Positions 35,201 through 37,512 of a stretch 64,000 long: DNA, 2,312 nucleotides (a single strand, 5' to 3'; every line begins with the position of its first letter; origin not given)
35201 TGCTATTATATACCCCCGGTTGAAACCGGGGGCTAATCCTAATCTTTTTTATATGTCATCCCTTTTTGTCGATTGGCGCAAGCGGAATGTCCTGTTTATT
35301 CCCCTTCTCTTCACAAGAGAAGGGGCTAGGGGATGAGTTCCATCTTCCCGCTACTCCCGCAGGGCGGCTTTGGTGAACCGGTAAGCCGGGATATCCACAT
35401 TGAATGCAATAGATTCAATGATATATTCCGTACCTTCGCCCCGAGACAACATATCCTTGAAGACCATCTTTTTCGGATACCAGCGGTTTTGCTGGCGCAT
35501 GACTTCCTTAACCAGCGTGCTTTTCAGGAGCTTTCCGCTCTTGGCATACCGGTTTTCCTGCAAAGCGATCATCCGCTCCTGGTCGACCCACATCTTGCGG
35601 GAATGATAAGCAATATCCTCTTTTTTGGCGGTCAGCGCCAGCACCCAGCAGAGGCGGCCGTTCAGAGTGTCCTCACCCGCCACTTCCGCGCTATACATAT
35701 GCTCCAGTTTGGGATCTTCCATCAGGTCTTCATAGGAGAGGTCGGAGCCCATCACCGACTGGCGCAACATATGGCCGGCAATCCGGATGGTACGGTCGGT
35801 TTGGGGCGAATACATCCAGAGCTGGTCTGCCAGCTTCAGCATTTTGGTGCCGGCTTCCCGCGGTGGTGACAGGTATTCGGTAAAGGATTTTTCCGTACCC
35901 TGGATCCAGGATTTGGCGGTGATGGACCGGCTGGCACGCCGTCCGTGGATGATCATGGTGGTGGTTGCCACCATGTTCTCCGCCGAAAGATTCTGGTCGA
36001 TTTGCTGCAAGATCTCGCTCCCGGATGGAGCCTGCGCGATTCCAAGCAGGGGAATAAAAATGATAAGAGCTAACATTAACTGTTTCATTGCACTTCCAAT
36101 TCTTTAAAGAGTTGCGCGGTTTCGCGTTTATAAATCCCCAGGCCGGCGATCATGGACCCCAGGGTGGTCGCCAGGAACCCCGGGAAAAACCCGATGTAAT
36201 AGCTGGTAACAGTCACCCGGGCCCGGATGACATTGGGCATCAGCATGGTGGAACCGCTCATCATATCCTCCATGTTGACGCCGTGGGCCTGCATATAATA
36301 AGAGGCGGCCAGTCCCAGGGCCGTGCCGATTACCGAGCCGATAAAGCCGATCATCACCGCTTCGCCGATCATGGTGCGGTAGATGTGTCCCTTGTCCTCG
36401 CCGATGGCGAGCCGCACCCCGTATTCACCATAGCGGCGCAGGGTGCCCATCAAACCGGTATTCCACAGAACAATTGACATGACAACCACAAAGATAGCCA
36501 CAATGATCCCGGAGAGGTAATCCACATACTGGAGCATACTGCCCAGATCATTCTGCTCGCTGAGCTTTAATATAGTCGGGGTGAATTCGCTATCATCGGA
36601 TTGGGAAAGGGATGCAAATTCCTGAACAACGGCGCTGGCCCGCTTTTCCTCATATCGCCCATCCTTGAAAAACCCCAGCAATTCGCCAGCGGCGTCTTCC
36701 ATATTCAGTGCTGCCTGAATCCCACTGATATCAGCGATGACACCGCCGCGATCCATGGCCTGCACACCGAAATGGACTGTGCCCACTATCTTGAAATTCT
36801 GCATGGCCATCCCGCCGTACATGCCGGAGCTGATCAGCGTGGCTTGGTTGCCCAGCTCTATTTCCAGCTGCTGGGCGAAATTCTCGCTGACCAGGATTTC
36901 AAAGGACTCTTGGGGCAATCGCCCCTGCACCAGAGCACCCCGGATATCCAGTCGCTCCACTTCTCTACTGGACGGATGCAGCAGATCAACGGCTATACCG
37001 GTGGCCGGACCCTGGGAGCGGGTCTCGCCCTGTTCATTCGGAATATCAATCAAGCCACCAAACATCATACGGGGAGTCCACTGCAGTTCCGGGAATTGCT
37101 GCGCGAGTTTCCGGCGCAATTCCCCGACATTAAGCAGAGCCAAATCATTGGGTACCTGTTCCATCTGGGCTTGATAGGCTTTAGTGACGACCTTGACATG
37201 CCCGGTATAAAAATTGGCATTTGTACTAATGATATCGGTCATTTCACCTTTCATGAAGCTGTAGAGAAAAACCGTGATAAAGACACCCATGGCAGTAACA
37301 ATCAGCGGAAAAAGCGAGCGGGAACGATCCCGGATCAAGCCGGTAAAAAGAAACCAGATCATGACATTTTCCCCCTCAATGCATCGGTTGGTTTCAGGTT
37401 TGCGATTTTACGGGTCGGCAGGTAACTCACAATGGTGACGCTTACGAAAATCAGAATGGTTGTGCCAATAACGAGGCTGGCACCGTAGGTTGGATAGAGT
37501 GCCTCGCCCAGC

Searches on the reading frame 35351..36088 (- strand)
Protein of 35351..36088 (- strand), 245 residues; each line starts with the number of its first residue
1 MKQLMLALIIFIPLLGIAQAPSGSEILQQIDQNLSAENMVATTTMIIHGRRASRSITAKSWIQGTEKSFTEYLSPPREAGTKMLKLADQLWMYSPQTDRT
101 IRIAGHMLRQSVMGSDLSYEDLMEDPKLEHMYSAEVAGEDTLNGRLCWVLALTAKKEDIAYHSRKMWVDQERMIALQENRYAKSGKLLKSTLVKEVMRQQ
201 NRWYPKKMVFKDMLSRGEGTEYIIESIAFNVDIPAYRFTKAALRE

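Call 5: search_protein_families(library=pfam, proteins=[window:35351-36088:-])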
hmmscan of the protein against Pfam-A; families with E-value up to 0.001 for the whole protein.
window:35351-36088:- (245 aa): 3 families
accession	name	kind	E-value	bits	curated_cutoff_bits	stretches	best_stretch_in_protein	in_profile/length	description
PF17131.11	LolA_like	-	2e-55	187.8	30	1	64-244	1-183/184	Outer membrane lipoprotein-sorting protein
PF03888.20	MucB_RseB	-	2.1e-05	24.6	22.3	1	24-195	3-162/178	MucB/RseB N-terminal domain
PF07044.18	DUF1329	-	0.00095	19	23.1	0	147-217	264-336/368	Protein of unknown function (DUF1329)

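Call 12: find_encoding_contigs(protein=window:35351-36088:-, flank=10000, max_places=10)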
Protein window:35351-36088:- (245 aa): 2 contigs read that carry it; 1 place shown.
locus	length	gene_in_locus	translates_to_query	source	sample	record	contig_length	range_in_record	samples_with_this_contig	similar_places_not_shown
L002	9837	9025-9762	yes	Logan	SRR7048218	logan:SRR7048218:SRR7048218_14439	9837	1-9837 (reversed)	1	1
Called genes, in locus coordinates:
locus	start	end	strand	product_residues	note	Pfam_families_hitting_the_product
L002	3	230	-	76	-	?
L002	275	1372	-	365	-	PF16491:Peptidase_M48_N, PF01435:Peptidase_M48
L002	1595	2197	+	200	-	PF00440:TetR_N, PF16859:TetR_C_11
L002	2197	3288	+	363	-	-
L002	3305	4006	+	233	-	PF02463:SMC_N, PF13476:AAA_23 (weak), PF00005:ABC_tran, PF13304:AAA_21 (faint)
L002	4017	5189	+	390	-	PF12704:MacB_PCD (faint), PF02687:FtsX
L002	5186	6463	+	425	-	PF02687:FtsX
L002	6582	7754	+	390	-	PF02687:FtsX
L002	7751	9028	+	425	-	PF02687:FtsX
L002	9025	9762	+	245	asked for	PF03888:MucB_RseB (weak), PF17131:TP_0789-like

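Call 21: find_homologous_proteins(query=window:35351-36088:-, max_evalue=1e-40)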
Query window:35351-36088:- (245 aa): 7989 proteins with E <= 1e-40 among 8000 candidates; the best 120 are listed.
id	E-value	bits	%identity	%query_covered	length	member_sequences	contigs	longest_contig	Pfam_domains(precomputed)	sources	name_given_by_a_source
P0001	3.9e-157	538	100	100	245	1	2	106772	PF03888.21,PF17131.12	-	-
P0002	6.9e-125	433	79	95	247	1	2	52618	PF03888.21,PF17131.12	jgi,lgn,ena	-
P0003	1.2e-124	432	79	100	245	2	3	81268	PF03888.21,PF17131.12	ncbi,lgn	-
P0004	1.3e-123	429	79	95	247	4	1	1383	PF03888.21,PF17131.12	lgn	-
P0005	1.7e-123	428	79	95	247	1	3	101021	PF03888.21,PF17131.12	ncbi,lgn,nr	ncbi:MAG: outer membrane lipoprotein-sorting protein [Candidatus Marinimicrobia bacterium]|nr:outer 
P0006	1.7e-123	428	79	95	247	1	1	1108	PF03888.21,PF17131.12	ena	-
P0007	1.1e-122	426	78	95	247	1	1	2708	PF03888.21,PF17131.12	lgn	-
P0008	1.4e-122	425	78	95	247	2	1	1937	PF03888.21,PF17131.12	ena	-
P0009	1.5e-122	425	76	98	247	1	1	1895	PF03888.21,PF17131.12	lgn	-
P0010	2.1e-122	425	78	95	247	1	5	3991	PF03888.21,PF17131.12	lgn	-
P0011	2.2e-122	425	76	98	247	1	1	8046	PF03888.21,PF17131.12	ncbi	-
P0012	2.8e-122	424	75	98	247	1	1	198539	PF07044.18,PF03888.21,PF17131.12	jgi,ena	-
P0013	7.0e-122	423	75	98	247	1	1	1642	PF03888.21,PF17131.12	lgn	-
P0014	1.8e-121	422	78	95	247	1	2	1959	PF03888.21,PF17131.12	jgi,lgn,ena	-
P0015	2.0e-121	421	76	98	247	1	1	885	PF07044.18,PF03888.21,PF17131.12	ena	-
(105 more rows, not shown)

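Call 22: find_encoding_contigs(protein=P0005, flank=10000, max_places=3)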
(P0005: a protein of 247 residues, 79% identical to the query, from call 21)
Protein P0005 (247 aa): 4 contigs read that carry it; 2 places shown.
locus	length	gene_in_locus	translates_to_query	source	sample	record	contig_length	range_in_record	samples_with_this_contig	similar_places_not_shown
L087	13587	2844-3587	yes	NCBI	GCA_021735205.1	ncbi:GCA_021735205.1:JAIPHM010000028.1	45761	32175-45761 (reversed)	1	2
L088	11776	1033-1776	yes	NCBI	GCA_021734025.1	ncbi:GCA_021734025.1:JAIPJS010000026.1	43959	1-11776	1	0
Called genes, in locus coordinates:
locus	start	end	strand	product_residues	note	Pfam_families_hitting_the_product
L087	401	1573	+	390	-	PF12704:MacB_PCD (weak), PF02687:FtsX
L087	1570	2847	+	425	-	PF02687:FtsX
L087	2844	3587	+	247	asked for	PF03888:MucB_RseB, PF17131:TP_0789-like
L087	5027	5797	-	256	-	PF00248:Aldo_ket_red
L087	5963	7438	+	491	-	PF00266:Aminotran_5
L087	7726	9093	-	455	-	PF01134:GIDA (faint), PF01262:AlaDh_PNT_C (faint), PF01266:DAO (faint), PF07992:Pyr_redox_2, PF12831:FAD_oxidored (weak), PF13738:Pyr_redox_3 (weak), PF00070:Pyr_redox, PF02852:Pyr_redox_dim, +3 more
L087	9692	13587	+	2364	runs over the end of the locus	PF00686:CBM_20 (faint), PF01336:tRNA_anti-codon (faint), PF18942:DUF5689, PF00801:PKD, PF18911:PKD_4, PF06452:CBM9_1, PF13860:FlgD_ig (weak), PF18962:Por_Secre_tail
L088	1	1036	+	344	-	PF02687:FtsX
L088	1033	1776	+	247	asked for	PF03888:MucB_RseB, PF17131:TP_0789-like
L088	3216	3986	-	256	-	PF00248:Aldo_ket_red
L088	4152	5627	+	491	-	PF00266:Aminotran_5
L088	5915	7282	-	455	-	PF01134:GIDA (faint), PF01262:AlaDh_PNT_C (faint), PF01266:DAO (faint), PF07992:Pyr_redox_2, PF12831:FAD_oxidored (weak), PF13738:Pyr_redox_3 (weak), PF00070:Pyr_redox, PF02852:Pyr_redox_dim, +3 more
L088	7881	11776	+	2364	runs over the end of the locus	PF00686:CBM_20 (faint), PF01336:tRNA_anti-codon (faint), PF18942:DUF5689, PF00801:PKD, PF18911:PKD_4, PF06452:CBM9_1, PF13860:FlgD_ig (weak), PF18962:Por_Secre_tail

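Call 23: find_encoding_contigs(protein=P0003, flank=10000, max_places=3)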
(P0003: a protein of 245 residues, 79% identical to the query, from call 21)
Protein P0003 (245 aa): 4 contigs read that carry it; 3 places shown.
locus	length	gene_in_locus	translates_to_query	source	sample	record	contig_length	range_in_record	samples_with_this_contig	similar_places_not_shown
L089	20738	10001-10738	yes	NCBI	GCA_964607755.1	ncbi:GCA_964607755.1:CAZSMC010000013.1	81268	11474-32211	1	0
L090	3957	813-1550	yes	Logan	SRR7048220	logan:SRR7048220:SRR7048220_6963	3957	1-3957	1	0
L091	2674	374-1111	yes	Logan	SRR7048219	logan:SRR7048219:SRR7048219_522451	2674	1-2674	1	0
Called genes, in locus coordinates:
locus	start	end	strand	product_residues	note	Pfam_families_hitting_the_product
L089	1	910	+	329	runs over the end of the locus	PF02655:ATP-grasp_3 (weak), PF07478:Dala_Dala_lig_C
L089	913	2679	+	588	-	PF00583:Acetyltransf_1 (faint), PF00850:Hist_deacetyl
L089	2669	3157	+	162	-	PF00583:Acetyltransf_1, PF13673:Acetyltransf_10, PF13508:Acetyltransf_7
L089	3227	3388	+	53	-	-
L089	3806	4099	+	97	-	-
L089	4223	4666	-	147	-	-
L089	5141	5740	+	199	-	PF00440:TetR_N, PF16859:TetR_C_11 (weak)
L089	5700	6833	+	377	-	-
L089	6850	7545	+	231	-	PF02463:SMC_N, PF00005:ABC_tran, PF13304:AAA_21 (faint)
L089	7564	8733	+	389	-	PF02687:FtsX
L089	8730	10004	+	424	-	PF02687:FtsX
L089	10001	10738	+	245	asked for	PF03888:MucB_RseB (weak), PF17131:TP_0789-like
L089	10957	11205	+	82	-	PF04255:DUF433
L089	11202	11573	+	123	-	PF18480:DUF5615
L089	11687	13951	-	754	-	PF17678:Glyco_hydro_92N, PF07971:Glyco_hydro_92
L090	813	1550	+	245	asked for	PF03888:MucB_RseB (weak), PF17131:TP_0789-like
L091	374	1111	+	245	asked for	PF03888:MucB_RseB (weak), PF17131:TP_0789-like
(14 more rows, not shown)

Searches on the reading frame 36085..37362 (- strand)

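Call 5: search_protein_families(library=pfam, proteins=[window:36085-37362:-])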
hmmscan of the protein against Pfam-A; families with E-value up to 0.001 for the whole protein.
window:36085-37362:- (425 aa): 1 family
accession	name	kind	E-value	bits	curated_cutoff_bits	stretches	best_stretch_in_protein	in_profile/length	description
PF02687.27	FtsX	-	1.4e-16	61.1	25.5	1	286-414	2-119/120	FtsX-like permease C-terminal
